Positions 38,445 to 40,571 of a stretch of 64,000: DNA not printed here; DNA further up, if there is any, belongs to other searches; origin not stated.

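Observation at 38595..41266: GT2 polyprenyl-phosphate sugar synthase paired with an uncharacterised 11-TM protein: candidate GT-C glycosylation module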

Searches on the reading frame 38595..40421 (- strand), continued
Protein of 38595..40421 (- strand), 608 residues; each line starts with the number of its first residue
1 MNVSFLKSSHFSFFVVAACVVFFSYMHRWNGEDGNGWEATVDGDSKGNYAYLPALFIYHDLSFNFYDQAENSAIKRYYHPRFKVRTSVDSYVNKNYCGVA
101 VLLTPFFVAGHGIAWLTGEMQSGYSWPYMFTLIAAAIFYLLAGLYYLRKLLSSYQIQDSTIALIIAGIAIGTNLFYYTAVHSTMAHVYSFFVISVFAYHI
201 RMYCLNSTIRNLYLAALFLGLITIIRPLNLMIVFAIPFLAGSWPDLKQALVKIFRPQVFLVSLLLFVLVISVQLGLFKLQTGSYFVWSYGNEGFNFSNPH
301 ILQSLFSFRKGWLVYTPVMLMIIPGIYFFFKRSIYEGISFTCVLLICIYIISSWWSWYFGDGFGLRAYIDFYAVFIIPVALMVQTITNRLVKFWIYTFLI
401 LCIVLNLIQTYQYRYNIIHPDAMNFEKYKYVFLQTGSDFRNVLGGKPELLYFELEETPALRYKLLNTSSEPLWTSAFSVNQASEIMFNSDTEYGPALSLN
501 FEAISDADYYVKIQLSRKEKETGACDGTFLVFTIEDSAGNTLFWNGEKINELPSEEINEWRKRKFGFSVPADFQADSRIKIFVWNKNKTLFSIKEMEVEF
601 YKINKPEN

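Call 70: search_protein_families(library=pfam, proteins=[L061:2365-3780:-, L061:1213-2364:-, L061:5393-5986:+, L056:3929-5128:-], max_evalue=0.001)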
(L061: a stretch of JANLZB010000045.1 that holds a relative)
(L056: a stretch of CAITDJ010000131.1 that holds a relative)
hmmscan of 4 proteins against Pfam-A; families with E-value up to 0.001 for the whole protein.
L061:2365-3780:- (471 aa): 2 families
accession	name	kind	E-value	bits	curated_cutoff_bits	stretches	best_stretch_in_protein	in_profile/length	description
PF03062.24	MBOAT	-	7.2e-35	121.3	27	1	149-350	81-302/337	MBOAT, membrane-bound O-acyltransferase family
PF13813.11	MBOAT_2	-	3.6e-07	30.8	25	1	264-326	2-66/85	Membrane bound O-acyl transferase family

L061:1213-2364:- (383 aa): 1 family
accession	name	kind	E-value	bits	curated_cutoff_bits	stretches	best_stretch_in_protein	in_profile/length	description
PF16822.11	ALGX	-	9e-14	52.2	26.5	1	94-238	1-137/268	SGNH hydrolase-like domain, acetyltransferase AlgX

L061:5393-5986:+ (197 aa): 0 families

L056:3929-5128:- (399 aa): 1 family
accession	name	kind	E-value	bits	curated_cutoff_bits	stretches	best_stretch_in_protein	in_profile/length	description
PF01053.26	Cys_Met_Meta_PP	-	2.4e-92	309.9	27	1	17-380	14-368/381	Cys/Met metabolism PLP-dependent enzyme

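Call 78: fold_search(model_id=the predicted structure, library=pdb)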
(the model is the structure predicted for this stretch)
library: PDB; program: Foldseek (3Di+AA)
matches with E <= 10: 1133; with E <= 0.001: 9
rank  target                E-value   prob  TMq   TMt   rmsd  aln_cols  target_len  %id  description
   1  7bvf_A                6.5e-05  1.00  0.39  0.24  19.0       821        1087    9  Cryo-EM structure of Mycobacterium tuberculosis arabinosyltransferase EmbA-EmbB-AcpM2 in complex with ethambutol (released 2020-04-29)
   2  6x0o                  9.2e-05  1.00  0.29  0.20  18.4       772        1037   10  Single-Particle Cryo-EM Structure of Arabinosyltransferase EmbB from Mycobacterium smegmatis (released 2020-06-10)
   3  7bvc_B                1.1e-04  1.00  0.30  0.20  19.1       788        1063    9  Cryo-EM structure of Mycobacterium smegmatis arabinosyltransferase EmbA-EmbB-AcpM2 in complex with ethambutol (released 2020-04-29)
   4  7bvc_A                1.4e-04  1.00  0.38  0.24  18.0       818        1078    8  Cryo-EM structure of Mycobacterium smegmatis arabinosyltransferase EmbA-EmbB-AcpM2 in complex with ethambutol (released 2020-04-29)
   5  9s6t_A                2.4e-04  1.00  0.42  0.52   6.1       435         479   13  Ternary cryo-EM structure of chicken ALG12 with Dol25-PP-GlcNAc2Man7, Dol25-P-Man, and Fab (released 2026-03-18)
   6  7bvf_B                2.5e-04  1.00  0.35  0.23  17.6       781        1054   10  Cryo-EM structure of Mycobacterium tuberculosis arabinosyltransferase EmbA-EmbB-AcpM2 in complex with ethambutol (released 2020-04-29)
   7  7bx8_A                5.4e-04  1.00  0.31  0.20  17.9       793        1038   10  Mycobacterium smegmatis arabinosyltransferase complex EmbB2-AcpM2 in symmetric "resting state" (released 2020-05-27)
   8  8pn9_A                8.6e-04  1.00  0.36  0.34  13.4       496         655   11  Structure of human oligosaccharyltransferase OST-A complex bound to NGI-1 (released 2024-05-08)
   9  7bwr_A                8.6e-04  1.00  0.31  0.20  17.5       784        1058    9  Mycobacterium smegmatis arabinosyltransferase complex EmbB2-AcpM2 in substrate DPA bound asymmetric "active state" (released 2020-05-27)
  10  4xup_E                1.3e-03  1.00  0.16  0.46   8.1       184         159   16  Structure of the N-terminal CBM22-1-CBM22-2 tandem domain from Paenibacillus barcinonensis Xyn10C (released 2015-06-03)
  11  4xuo_A                1.6e-03  1.00  0.13  0.41   5.5       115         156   19  Structure of the CBM22-1 xylan-binding domain from Paenibacillus barcinonensis Xyn10C (released 2015-06-03)
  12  3rce_A                1.8e-03  1.00  0.37  0.33   8.8       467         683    8  Bacterial oligosaccharyltransferase PglB (released 2011-06-15)
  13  9n9j_I                2.1e-03  1.00  0.36  0.32  12.5       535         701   10  Structure of a GRP94 folding intermediate engaged with a CCDC134- and FKBP11-bound secretory translocon (released 2025-11-19)
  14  6gxc_A                2.4e-03  1.00  0.35  0.31  12.2       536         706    9  Bacterial oligosaccharyltransferase PglB in complex with an inhibitory peptide and a reactive lipid-linked oligosaccha (released 2018-11-14)
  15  8age_A                2.7e-03  1.00  0.36  0.34  13.2       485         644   11  Structure of yeast oligosaccharylransferase complex with acceptor peptide bound (released 2022-12-07)
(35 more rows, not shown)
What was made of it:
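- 38595..40421 (-): Gene for the 608-aa membrane protein, a GT-C-fold glycosyltransferase of an unnamed family. Foldseek: EmbA/B, ALG12, STT3, PglB (call 78).
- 38598..39059 (-): Residues ~455-608: a C-terminal extracytoplasmic beta-sandwich resembling carbohydrate-binding modules. It is absent from about a quarter of family members. Foldseek CBM22 and lectins (call 78).
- On GT-C glycosyltransferase superfamily (GT-C(A) fold class): Foldseek prob 1.00 to EmbA/B, ALG12, STT3 and PglB (call 78).
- Foldseek agrees and ranks the CBM-bearing EmbA/B first (call 78).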

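Call 80: search_protein_families(library=pfam, proteins=[P0015, P0347], max_evalue=0.01)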
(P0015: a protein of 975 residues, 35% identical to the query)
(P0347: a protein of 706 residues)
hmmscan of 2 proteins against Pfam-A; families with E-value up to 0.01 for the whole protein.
P0015 (975 aa): 1 family
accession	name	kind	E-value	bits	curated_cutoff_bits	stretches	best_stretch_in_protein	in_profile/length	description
PF11140.13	DUF2913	-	0.0069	16.6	23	0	848-909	138-195/207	Protein of unknown function (DUF2913)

P0347 (706 aa): 0 families
